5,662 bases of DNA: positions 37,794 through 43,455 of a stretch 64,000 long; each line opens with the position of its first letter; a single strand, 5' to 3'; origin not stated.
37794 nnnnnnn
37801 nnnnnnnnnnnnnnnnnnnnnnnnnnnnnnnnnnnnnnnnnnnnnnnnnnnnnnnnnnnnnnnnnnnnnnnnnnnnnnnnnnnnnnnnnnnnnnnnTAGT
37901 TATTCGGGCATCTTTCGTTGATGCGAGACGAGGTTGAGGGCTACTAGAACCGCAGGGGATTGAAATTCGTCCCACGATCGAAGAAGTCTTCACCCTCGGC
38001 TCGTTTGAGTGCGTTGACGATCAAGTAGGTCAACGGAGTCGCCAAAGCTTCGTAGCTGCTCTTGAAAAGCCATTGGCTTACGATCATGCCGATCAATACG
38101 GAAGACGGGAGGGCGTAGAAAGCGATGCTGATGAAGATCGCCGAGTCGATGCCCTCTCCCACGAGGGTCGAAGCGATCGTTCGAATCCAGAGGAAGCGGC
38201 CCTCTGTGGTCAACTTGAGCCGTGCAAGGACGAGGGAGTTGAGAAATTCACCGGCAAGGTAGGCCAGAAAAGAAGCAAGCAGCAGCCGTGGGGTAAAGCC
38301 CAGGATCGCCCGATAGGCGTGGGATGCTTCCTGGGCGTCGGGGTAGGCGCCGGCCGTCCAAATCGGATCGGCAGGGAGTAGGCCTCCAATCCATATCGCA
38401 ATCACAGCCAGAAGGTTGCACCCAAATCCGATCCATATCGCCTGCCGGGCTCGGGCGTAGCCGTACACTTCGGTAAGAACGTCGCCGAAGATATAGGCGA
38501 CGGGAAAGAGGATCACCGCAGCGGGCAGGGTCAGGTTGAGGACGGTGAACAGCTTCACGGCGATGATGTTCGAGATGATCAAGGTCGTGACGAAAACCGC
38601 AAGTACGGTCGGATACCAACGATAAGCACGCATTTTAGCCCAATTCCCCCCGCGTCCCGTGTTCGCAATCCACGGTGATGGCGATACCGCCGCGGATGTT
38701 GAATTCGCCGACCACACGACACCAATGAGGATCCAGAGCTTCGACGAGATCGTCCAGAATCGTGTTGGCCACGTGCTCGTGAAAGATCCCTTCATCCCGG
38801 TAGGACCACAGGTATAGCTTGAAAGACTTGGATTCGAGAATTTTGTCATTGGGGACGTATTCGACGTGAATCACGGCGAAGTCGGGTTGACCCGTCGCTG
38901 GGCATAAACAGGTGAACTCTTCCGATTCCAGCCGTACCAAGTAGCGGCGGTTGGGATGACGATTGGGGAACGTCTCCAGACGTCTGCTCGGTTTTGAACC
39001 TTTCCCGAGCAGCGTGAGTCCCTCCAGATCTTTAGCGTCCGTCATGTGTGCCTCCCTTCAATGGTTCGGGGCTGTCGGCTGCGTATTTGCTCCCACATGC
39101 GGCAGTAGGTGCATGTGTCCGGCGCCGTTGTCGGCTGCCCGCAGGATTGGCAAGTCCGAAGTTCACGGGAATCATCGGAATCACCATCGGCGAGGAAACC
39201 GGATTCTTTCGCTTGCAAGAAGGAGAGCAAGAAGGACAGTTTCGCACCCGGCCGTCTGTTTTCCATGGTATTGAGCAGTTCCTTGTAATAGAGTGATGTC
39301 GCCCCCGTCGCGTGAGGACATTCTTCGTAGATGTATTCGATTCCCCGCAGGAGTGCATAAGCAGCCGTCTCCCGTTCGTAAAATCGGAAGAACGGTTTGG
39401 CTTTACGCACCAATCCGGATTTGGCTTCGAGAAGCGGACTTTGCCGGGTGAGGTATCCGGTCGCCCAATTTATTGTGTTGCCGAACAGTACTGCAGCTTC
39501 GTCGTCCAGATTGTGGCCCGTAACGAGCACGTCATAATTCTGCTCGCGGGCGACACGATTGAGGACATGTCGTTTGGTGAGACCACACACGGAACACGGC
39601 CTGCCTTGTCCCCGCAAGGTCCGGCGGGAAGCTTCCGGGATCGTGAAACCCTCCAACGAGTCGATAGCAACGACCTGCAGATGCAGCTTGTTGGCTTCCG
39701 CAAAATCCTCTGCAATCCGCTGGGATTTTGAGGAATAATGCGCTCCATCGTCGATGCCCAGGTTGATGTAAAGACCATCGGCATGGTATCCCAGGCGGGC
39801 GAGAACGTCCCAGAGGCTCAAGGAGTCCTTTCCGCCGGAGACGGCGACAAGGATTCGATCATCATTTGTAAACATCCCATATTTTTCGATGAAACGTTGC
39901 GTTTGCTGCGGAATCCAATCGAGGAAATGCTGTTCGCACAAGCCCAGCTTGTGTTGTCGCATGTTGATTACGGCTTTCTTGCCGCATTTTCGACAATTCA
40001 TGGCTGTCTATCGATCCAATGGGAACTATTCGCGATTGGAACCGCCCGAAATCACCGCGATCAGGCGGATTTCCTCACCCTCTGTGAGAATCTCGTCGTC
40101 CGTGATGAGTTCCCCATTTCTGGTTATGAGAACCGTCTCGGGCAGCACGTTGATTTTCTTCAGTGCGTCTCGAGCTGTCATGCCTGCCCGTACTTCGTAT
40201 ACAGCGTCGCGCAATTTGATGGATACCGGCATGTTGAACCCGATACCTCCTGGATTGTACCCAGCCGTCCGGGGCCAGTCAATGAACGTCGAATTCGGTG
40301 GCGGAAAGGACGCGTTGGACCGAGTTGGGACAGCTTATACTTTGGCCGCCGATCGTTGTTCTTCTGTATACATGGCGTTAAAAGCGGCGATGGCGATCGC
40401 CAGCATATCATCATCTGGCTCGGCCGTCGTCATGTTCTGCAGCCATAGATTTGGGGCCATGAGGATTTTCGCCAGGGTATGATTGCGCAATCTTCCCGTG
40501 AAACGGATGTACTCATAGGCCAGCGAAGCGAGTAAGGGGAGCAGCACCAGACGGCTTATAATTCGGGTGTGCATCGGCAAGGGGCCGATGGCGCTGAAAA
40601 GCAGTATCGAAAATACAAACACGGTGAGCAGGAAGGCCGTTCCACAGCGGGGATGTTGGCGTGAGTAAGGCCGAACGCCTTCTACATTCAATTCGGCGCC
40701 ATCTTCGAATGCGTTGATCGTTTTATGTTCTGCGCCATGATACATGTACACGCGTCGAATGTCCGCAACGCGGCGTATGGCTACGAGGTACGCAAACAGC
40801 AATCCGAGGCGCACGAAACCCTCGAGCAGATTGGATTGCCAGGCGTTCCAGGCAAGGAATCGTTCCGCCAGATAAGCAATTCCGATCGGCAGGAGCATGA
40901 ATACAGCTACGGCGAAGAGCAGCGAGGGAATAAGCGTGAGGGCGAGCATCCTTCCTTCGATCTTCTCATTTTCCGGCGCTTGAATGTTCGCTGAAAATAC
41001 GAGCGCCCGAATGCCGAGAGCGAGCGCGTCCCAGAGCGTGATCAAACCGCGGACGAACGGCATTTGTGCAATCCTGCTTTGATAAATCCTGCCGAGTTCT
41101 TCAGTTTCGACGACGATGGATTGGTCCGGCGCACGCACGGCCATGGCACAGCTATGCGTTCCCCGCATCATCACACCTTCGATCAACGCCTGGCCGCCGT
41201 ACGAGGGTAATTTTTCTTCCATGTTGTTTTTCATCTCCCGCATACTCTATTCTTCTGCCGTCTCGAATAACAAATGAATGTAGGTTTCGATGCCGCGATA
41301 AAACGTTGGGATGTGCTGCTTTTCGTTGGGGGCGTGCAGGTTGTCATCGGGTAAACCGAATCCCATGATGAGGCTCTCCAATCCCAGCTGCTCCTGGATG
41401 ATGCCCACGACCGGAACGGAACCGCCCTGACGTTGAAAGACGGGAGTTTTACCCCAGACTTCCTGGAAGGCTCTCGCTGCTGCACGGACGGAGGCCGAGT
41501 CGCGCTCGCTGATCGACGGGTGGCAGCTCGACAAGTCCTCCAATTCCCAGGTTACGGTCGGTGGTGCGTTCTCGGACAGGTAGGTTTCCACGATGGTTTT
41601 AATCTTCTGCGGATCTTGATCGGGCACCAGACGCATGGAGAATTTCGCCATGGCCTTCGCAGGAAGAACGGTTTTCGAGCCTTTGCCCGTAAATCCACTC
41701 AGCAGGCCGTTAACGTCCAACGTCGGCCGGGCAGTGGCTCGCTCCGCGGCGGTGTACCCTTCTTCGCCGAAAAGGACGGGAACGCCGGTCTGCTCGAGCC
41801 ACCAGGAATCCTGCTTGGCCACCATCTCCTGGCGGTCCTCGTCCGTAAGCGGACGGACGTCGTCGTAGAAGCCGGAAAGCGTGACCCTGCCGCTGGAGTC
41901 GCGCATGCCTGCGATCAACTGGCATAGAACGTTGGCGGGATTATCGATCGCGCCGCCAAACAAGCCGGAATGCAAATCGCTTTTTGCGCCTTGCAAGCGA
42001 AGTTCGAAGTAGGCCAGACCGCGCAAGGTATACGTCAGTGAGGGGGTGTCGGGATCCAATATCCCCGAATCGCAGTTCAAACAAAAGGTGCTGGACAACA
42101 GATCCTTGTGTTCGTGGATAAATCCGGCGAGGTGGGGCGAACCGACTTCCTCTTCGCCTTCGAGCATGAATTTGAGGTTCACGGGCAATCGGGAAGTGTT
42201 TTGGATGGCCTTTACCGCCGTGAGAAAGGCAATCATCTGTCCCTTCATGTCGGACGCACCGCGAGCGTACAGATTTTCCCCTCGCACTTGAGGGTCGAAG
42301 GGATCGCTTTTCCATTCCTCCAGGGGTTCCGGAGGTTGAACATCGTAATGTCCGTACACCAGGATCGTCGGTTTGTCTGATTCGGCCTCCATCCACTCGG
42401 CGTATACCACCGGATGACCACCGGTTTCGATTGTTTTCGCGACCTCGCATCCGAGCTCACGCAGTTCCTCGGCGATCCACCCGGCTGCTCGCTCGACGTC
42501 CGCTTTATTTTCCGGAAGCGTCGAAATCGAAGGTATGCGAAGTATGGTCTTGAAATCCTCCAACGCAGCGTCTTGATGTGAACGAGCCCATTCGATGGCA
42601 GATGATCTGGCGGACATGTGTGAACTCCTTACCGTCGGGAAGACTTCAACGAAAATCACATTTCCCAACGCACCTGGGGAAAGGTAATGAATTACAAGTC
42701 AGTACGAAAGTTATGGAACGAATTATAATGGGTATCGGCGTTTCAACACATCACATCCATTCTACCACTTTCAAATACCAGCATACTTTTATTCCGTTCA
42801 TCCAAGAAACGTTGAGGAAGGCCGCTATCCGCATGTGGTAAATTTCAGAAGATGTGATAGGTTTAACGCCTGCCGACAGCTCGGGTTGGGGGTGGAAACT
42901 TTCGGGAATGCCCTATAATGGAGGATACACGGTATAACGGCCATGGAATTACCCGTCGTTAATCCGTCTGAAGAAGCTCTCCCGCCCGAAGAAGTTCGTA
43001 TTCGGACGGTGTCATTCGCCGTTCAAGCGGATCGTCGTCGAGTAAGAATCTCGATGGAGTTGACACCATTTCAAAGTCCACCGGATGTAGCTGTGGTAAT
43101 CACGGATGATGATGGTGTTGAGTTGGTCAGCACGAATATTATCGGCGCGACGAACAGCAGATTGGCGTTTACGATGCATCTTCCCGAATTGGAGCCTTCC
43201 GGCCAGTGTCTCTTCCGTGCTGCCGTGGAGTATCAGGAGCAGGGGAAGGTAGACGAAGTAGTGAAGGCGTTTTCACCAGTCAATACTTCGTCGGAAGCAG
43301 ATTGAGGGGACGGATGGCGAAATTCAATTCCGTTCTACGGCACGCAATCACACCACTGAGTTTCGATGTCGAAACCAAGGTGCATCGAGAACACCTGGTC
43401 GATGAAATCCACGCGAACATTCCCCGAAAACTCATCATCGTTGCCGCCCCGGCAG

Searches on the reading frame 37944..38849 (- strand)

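Call 12: search_protein_families(library=pfam, proteins=[window:37944-38849:-], max_evalue=0.001)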
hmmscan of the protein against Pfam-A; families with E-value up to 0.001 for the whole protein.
window:37944-38849:- (301 aa): 1 family
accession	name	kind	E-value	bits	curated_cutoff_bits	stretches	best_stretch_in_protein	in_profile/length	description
PF02592.20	Vut_1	-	5.2e-52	176.7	27.2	1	109-277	1-152/152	Putative vitamin uptake transporter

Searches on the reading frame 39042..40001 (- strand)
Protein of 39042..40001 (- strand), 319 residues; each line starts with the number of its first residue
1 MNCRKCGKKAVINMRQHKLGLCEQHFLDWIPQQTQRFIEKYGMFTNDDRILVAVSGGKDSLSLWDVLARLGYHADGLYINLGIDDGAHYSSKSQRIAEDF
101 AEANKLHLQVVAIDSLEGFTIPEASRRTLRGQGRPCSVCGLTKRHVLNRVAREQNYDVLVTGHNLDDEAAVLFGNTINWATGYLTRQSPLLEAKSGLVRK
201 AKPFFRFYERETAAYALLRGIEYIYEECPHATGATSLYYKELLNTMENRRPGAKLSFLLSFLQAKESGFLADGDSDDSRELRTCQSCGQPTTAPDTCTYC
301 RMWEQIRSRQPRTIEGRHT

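Call 12: search_protein_families(library=pfam, proteins=[window:39042-40001:-], max_evalue=0.001)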
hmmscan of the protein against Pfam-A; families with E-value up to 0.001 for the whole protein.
window:39042-40001:- (319 aa): 3 families
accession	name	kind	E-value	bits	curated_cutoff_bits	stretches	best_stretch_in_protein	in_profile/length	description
PF22082.2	TtuA_LIM_N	-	1.4e-10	41.5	27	1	2-27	1-26/26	2-thiouridine synthetase TtuA, N-terminal LIM domain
PF01171.26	ATP_bind_3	-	3.5e-09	37.1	27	1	50-224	2-164/182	PP-loop family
PF02568.20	ThiI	-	0.00061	19.9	20.5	1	48-167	4-120/197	Thiamine biosynthesis protein (ThiI)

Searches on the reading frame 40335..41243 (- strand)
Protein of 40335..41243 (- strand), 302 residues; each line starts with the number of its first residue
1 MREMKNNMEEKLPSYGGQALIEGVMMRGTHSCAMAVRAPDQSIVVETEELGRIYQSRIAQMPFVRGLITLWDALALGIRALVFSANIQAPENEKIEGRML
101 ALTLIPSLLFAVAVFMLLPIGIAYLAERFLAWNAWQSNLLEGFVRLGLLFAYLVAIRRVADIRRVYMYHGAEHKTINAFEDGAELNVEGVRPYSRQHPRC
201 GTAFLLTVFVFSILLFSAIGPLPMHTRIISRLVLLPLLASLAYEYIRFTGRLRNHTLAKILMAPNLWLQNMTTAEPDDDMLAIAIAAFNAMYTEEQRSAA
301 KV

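Call 12: search_protein_families(library=pfam, proteins=[window:40335-41243:-], max_evalue=0.001)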
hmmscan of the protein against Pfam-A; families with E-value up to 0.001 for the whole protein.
window:40335-41243:- (302 aa): 1 family
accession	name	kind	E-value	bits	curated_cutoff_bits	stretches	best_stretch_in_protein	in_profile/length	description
PF07136.16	DUF1385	-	1.1e-78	264.1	22.1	1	61-292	1-225/227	Protein of unknown function (DUF1385)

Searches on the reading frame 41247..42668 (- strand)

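Call 12: search_protein_families(library=pfam, proteins=[window:41247-42668:-], max_evalue=0.001)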
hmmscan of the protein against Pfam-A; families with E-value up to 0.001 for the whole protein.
window:41247-42668:- (473 aa): 2 families
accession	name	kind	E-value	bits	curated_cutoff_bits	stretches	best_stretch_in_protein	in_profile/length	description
PF01546.33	Peptidase_M20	-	5.2e-30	105.3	24.6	1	103-467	1-204/206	Peptidase family M20/M25/M40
PF07687.19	M20_dimer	-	1.9e-14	53.9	21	1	214-370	2-105/107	Peptidase dimerisation domain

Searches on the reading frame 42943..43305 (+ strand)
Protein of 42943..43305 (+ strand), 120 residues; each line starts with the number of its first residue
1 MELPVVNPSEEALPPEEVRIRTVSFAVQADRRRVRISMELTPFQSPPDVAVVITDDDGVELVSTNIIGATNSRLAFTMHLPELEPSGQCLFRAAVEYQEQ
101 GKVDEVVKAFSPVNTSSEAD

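Call 12: search_protein_families(library=pfam, proteins=[window:42943-43305:+], max_evalue=0.001)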
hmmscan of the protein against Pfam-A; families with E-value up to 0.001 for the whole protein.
window:42943-43305:+ (120 aa): 0 families

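Call 21: search_protein_families(library=ncbifam, proteins=[window:42943-43305:+], max_evalue=1)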
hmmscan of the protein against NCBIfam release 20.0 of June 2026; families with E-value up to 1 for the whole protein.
window:42943-43305:+ (120 aa): 0 families

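Call 22: search_protein_families(library=pfam, proteins=[window:42943-43305:+], max_evalue=10)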
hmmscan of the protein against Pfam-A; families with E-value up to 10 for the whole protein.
window:42943-43305:+ (120 aa): 0 families

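Call 72: search_protein_families(library=padloc, proteins=[window:42943-43305:+], max_evalue=0.01)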
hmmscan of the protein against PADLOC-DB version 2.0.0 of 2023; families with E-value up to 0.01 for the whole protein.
window:42943-43305:+ (120 aa): 0 families
